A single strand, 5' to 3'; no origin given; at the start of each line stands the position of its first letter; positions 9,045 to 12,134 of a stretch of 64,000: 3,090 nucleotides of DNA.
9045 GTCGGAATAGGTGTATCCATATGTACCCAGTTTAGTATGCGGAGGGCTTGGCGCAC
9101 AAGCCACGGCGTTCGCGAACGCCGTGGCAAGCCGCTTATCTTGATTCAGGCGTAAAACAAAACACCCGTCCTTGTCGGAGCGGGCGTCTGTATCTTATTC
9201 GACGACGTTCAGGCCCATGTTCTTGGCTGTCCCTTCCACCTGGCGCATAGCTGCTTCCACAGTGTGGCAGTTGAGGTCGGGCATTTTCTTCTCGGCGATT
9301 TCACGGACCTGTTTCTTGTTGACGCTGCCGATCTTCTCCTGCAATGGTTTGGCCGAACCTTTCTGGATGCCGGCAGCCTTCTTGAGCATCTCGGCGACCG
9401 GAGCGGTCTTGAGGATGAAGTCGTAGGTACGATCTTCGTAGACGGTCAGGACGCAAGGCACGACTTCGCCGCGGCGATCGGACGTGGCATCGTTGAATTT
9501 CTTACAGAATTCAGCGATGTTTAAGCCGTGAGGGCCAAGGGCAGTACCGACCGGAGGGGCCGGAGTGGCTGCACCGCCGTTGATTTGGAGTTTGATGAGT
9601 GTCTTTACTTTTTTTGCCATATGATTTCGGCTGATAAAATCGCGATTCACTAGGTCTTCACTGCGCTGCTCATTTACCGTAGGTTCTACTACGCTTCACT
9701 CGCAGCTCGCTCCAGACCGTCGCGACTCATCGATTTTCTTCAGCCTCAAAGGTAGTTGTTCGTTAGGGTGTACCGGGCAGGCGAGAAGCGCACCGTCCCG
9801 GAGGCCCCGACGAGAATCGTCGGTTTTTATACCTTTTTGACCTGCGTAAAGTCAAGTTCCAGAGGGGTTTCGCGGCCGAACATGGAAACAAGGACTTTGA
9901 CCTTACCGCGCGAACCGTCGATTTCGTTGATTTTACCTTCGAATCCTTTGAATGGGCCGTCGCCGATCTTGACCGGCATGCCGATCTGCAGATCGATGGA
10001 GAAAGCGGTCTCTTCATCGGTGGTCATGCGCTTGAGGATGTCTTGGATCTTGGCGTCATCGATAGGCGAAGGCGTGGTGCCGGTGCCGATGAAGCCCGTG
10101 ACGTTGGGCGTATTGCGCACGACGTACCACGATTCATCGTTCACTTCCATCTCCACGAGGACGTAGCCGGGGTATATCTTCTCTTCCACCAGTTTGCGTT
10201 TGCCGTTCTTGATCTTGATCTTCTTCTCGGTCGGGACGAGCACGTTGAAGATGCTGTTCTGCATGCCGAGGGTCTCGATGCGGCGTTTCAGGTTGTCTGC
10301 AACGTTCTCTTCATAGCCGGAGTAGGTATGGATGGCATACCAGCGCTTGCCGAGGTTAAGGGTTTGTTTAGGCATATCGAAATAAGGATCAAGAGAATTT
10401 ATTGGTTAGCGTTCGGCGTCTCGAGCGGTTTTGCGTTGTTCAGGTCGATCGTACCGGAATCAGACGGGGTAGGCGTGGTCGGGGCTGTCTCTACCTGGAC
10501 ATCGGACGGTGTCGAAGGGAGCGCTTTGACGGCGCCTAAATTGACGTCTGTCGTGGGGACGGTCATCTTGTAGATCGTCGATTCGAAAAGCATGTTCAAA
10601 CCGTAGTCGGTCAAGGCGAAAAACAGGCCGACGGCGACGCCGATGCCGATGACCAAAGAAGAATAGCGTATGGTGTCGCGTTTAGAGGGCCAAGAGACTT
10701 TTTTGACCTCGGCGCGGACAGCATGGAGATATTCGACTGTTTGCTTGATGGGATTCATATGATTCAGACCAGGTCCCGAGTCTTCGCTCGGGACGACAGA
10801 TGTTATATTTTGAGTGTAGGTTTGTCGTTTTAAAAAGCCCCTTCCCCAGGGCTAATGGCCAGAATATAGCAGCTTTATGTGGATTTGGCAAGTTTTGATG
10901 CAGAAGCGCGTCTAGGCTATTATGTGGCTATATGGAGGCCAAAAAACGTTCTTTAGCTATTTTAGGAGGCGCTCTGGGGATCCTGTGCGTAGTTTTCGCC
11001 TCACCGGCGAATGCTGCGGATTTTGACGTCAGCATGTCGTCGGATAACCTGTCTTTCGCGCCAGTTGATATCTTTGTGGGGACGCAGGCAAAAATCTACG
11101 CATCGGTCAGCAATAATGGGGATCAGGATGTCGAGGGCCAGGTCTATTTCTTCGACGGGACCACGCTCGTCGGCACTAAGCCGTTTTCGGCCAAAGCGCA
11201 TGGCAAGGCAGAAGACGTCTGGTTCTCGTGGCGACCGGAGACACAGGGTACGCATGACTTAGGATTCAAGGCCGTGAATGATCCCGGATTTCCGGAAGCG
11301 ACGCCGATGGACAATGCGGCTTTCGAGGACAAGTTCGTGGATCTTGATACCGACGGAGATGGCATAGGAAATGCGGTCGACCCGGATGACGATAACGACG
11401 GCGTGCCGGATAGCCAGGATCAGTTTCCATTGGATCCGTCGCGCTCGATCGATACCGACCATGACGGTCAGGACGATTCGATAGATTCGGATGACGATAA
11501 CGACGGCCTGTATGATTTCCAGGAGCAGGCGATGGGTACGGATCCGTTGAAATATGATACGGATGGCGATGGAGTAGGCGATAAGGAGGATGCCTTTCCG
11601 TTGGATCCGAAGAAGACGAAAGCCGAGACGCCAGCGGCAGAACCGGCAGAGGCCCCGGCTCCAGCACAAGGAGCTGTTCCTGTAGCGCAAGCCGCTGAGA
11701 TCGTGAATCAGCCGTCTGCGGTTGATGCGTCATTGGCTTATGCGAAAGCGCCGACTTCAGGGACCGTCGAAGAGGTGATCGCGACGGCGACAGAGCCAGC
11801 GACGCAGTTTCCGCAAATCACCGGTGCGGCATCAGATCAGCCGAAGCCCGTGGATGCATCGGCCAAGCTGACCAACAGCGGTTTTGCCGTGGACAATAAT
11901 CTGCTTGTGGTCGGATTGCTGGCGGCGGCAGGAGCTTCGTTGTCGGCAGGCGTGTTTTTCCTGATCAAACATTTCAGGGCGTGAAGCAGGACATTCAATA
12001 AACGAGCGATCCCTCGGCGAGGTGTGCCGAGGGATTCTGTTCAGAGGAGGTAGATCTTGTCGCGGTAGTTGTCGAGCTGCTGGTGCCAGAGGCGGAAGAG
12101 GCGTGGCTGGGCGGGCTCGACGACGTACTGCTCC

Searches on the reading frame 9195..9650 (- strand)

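Call 25: search_protein_families(library=pfam, proteins=[window:9195-9650:-], max_evalue=0.001)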
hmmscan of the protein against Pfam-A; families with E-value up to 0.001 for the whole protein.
window:9195-9650:- (151 aa): 2 families
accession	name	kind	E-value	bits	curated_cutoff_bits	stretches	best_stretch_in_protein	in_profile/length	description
PF03946.19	Ribosomal_L11_N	-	4.2e-27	94.1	32.9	1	19-76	1-58/58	Ribosomal protein L11, N-terminal domain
PF00298.24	Ribosomal_L11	-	1.4e-26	93.1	21.4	1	81-149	1-69/69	Ribosomal protein L11, RNA binding domain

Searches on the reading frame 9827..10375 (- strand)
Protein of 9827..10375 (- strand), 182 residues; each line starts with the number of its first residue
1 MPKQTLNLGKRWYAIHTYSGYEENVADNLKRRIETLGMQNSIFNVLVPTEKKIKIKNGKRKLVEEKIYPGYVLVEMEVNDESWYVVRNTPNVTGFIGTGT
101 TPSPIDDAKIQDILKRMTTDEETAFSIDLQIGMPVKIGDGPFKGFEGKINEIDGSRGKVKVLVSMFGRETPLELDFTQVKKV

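Call 25: search_protein_families(library=pfam, proteins=[window:9827-10375:-], max_evalue=0.001)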
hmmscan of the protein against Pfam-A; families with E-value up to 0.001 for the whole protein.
window:9827-10375:- (182 aa): 2 families
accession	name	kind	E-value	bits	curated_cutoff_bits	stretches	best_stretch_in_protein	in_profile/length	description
PF02357.24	NusG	-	1.5e-30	106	22.2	1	10-113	1-92/93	Transcription termination factor nusG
PF00467.35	KOW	-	8.2e-05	22.7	22.3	1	135-161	5-29/32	KOW motif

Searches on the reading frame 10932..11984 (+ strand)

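Call 25: search_protein_families(library=pfam, proteins=[window:10932-11984:+], max_evalue=0.001)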
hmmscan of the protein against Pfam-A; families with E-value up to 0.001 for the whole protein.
window:10932-11984:+ (350 aa): 4 families
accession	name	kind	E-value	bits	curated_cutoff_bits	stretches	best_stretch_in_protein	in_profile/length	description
PF07705.17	CARDB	-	5.7e-06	26.9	22.7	1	40-119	8-88/101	CARDB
PF16640.11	Big_3_5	-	3.7e-05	24.7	35.5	1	43-110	4-65/88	Bacterial Ig-like domain (group 3)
PF02412.23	TSP_3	-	7.9e-05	22.7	25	1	139-164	2-27/36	Thrombospondin type 3 repeat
PF18884.5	TSP3_bac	-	0.00011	22.4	25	1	187-207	1-21/22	Bacterial TSP3 repeat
